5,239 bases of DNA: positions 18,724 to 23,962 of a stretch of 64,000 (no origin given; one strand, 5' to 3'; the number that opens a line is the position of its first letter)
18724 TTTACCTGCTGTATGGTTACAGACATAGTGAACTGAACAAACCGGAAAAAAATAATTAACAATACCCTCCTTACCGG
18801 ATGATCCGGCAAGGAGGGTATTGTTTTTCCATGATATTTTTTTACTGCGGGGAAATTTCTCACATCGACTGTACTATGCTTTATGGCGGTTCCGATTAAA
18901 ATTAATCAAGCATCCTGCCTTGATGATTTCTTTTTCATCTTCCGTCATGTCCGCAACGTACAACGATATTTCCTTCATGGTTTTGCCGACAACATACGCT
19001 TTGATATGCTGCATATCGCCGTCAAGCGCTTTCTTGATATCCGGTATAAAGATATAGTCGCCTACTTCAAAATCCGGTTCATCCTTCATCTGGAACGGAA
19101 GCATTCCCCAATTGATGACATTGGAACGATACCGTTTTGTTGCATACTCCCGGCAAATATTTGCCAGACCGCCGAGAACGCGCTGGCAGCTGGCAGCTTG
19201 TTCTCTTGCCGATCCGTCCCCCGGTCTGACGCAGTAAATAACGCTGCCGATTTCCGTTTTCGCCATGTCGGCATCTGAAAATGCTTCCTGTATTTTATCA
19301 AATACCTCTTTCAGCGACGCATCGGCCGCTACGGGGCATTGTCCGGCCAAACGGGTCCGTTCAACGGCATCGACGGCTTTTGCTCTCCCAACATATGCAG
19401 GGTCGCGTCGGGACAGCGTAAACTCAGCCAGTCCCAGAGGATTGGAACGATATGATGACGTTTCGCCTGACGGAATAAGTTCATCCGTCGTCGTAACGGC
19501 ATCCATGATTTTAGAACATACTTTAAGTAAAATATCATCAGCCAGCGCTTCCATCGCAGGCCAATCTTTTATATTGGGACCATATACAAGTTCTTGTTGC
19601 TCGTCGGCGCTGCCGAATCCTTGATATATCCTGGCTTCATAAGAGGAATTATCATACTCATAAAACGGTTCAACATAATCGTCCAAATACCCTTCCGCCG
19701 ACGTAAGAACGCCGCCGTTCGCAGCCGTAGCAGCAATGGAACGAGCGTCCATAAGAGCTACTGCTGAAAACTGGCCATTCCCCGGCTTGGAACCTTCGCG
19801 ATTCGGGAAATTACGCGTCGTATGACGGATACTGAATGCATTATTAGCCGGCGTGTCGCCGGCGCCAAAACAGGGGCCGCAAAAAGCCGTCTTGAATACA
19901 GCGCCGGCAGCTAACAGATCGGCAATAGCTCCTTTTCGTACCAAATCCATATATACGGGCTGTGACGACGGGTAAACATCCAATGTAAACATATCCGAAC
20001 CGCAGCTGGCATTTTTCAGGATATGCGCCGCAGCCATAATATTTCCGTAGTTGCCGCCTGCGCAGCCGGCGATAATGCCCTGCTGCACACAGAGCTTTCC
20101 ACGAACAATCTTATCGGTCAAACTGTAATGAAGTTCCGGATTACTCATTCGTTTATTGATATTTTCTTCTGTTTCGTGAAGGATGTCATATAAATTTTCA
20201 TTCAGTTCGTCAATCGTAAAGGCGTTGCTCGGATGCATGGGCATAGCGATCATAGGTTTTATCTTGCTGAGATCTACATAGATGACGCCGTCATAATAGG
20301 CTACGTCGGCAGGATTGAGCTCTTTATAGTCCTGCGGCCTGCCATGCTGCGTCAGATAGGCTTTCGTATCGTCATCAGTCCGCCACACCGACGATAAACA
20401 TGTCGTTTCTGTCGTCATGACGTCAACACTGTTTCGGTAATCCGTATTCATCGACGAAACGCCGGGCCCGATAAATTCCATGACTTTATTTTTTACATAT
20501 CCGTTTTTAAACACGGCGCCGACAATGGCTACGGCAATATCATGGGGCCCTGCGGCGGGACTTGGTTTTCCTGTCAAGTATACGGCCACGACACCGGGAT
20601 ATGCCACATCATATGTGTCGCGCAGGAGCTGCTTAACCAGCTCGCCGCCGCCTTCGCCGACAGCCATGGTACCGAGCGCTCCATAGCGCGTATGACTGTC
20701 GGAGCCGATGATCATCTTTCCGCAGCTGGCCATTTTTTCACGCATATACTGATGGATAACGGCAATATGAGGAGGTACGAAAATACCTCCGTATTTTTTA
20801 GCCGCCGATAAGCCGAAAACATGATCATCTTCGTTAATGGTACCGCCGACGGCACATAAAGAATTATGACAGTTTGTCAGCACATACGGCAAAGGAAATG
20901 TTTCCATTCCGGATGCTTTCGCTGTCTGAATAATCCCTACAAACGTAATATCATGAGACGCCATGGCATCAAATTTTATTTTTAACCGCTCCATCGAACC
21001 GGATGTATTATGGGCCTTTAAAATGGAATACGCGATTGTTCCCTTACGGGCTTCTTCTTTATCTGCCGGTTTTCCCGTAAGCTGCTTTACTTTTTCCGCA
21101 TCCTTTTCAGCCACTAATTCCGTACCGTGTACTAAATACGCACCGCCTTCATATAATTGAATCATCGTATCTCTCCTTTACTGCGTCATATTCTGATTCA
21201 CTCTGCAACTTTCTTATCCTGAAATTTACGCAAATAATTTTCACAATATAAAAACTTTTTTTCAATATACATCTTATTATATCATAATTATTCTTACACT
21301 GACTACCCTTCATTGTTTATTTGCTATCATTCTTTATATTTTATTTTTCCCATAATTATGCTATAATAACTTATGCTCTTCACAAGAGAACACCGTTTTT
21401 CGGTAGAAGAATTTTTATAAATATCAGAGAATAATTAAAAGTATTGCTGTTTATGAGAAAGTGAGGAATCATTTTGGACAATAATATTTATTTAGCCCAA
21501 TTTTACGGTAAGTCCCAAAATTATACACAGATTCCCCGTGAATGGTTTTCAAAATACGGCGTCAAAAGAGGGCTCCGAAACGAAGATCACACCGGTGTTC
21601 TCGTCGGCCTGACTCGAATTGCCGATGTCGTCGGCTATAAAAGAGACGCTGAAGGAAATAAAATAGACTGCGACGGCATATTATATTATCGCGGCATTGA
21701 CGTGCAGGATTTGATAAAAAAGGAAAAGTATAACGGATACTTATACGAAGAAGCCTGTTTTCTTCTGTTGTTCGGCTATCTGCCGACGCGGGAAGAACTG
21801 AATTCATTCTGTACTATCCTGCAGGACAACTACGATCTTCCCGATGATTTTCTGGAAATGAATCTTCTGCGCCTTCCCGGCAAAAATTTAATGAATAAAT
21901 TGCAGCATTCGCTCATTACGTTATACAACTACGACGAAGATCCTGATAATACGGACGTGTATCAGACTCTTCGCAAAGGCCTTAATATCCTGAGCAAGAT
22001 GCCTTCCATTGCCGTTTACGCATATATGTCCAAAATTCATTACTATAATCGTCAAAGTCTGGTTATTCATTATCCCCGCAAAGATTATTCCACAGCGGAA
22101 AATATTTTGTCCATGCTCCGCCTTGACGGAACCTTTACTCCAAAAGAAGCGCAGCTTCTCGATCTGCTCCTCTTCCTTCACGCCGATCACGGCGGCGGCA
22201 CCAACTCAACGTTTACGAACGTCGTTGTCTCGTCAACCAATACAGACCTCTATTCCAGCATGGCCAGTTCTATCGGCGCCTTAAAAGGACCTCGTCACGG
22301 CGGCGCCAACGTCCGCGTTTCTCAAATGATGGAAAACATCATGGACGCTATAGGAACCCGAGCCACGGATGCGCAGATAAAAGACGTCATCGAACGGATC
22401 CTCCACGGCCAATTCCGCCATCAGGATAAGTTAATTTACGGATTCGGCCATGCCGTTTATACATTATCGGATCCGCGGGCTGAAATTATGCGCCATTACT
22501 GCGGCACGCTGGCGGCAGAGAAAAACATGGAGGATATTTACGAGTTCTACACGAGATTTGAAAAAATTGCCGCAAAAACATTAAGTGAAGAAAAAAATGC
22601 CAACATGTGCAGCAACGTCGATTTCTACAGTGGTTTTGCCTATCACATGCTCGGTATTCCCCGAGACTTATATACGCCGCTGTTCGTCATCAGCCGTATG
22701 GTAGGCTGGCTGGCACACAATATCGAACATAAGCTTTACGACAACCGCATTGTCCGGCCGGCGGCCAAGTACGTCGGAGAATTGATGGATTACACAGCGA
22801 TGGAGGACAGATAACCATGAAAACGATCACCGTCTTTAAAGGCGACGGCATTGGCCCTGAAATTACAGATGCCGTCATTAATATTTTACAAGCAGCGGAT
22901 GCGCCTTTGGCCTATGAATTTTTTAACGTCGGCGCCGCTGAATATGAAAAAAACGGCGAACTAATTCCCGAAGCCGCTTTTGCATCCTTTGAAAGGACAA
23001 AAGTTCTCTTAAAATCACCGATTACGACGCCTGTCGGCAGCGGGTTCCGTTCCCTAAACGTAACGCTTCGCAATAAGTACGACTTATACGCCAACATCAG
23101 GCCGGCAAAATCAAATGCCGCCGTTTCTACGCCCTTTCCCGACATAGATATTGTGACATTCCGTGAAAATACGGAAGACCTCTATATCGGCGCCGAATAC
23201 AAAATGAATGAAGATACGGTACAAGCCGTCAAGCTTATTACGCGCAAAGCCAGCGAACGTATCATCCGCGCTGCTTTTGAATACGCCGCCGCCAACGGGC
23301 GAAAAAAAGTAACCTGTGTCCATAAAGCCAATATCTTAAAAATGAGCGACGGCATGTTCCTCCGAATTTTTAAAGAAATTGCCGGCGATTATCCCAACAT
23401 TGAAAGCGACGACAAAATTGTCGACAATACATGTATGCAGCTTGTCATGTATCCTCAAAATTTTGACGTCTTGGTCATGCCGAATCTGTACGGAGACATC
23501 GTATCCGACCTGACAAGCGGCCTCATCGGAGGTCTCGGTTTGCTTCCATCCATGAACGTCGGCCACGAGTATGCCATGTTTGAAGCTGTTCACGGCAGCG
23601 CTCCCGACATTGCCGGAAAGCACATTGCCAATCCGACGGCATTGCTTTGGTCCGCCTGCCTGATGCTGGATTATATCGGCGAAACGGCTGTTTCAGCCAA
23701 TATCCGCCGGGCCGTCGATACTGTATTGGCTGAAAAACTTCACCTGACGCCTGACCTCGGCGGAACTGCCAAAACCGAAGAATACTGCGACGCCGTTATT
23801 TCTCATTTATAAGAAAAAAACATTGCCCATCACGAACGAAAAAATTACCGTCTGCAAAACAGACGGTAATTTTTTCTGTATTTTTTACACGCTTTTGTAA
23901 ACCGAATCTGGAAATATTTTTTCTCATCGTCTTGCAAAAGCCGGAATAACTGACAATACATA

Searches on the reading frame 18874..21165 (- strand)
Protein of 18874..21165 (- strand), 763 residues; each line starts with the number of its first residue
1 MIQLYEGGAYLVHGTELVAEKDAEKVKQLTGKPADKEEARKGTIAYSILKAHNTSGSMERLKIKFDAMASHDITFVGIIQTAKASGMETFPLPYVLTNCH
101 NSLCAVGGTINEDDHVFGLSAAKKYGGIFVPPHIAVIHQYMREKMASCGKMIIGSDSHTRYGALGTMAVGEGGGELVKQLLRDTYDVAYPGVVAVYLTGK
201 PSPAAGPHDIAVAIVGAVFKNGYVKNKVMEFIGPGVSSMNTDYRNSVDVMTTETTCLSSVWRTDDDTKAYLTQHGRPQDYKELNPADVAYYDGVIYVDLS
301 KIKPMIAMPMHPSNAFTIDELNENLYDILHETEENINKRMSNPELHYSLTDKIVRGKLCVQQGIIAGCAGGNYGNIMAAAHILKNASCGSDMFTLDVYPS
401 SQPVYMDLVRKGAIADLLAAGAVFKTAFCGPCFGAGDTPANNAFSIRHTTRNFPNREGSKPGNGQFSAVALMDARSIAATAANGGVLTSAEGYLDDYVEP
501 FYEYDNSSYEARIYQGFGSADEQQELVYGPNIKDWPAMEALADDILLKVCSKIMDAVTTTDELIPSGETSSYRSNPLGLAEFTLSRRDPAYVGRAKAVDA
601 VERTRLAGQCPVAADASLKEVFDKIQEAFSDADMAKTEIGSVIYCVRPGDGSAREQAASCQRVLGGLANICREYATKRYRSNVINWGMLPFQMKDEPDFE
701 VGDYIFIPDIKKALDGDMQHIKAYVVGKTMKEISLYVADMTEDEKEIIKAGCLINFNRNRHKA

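Call 78: search_protein_families(library=pfam, proteins=[window:18874-21165:-], max_evalue=0.00001)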
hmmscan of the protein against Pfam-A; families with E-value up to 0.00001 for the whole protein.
window:18874-21165:- (763 aa): 1 family
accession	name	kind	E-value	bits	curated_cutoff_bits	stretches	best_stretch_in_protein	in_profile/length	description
PF00330.25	Aconitase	-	2.3e-88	297.7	28.7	1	47-478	2-462/463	Aconitase family (aconitate hydratase)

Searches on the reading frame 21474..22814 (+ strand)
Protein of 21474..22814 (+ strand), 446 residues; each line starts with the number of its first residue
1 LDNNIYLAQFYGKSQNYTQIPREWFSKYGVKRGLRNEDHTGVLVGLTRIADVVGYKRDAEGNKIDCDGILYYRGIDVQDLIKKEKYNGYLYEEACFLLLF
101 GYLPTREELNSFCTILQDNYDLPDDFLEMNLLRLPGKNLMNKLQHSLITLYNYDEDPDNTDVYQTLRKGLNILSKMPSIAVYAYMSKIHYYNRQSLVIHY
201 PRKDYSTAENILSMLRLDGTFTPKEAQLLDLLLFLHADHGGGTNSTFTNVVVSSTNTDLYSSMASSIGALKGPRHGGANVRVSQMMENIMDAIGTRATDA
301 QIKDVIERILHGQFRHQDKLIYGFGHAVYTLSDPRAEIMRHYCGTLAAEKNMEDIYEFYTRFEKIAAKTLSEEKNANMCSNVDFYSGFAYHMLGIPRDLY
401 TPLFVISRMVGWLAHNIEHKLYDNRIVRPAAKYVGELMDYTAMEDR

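Call 78: search_protein_families(library=pfam, proteins=[window:21474-22814:+], max_evalue=0.00001)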
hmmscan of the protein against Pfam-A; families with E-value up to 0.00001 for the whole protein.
window:21474-22814:+ (446 aa): 1 family
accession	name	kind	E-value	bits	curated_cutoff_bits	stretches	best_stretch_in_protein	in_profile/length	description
PF00285.26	Citrate_synt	-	7.5e-110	367.7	27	1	40-430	3-357/357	Citrate synthase, C-terminal domain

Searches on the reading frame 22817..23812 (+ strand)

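Call 78: search_protein_families(library=pfam, proteins=[window:22817-23812:+], max_evalue=0.00001)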
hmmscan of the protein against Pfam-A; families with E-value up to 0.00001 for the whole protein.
window:22817-23812:+ (331 aa): 1 family
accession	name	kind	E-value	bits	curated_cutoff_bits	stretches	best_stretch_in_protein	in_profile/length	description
PF00180.25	Iso_dh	-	1.5e-102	343.9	27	1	3-327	1-348/348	Isocitrate/isopropylmalate dehydrogenase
